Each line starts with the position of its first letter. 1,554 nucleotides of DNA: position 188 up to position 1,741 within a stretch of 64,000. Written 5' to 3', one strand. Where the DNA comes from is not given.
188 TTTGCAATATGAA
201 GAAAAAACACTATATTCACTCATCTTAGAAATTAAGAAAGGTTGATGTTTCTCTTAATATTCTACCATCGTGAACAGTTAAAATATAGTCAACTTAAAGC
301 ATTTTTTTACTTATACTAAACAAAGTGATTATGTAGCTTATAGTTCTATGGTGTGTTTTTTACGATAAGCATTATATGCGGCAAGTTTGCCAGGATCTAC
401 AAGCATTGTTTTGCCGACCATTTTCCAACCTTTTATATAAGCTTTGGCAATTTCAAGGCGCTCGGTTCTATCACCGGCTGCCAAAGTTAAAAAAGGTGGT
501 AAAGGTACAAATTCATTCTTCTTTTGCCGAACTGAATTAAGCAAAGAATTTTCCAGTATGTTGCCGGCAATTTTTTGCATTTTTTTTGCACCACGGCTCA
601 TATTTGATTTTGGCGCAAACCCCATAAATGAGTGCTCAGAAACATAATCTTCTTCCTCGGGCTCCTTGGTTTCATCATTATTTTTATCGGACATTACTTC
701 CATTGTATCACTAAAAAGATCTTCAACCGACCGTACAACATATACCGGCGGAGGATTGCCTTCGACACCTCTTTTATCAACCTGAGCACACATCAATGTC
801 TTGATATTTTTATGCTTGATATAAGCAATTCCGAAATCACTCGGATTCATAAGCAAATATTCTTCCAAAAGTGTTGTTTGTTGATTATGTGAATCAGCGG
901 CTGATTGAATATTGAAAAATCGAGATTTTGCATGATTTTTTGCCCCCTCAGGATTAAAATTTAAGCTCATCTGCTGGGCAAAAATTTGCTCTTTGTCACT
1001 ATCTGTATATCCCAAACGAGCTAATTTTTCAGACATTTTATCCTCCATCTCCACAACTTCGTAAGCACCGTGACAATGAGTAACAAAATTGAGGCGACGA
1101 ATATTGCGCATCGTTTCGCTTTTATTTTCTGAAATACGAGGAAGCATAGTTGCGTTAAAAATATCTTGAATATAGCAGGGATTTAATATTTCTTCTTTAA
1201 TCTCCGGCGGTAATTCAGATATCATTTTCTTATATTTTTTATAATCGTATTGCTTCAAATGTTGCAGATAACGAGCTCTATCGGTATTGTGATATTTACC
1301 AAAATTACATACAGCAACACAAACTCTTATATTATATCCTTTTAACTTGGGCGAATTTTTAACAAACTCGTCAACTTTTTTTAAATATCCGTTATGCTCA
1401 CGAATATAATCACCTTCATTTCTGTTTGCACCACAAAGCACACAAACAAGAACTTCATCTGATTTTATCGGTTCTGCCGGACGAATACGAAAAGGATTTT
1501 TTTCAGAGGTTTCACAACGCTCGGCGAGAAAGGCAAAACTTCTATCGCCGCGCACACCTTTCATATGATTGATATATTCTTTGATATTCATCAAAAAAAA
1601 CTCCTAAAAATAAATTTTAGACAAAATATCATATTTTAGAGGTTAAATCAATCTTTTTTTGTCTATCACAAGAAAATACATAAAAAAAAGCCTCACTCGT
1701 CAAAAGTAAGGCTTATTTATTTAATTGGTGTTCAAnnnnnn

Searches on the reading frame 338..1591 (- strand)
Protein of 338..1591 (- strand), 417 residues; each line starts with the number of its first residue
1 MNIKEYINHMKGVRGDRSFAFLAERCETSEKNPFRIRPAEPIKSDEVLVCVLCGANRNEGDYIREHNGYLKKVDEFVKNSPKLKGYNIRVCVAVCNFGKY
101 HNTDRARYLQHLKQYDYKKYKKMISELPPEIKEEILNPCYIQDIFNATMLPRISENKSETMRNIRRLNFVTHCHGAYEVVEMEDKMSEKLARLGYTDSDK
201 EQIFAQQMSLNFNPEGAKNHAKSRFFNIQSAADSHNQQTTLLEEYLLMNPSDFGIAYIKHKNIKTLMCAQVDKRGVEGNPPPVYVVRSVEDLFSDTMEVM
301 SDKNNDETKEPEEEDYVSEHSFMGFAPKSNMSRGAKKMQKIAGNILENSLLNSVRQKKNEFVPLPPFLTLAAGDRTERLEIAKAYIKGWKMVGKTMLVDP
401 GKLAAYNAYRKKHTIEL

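Call 82: search_protein_families(library=pfam, proteins=[window:338-1591:-], max_evalue=0.01)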
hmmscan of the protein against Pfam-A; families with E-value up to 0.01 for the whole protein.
window:338-1591:- (417 aa): 1 family
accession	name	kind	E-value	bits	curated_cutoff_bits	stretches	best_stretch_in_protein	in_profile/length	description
PF21498.3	Obc1_C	-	0.0097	15.2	27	0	155-212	181-238/370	Oxalate biosynthetic component 1, C-terminal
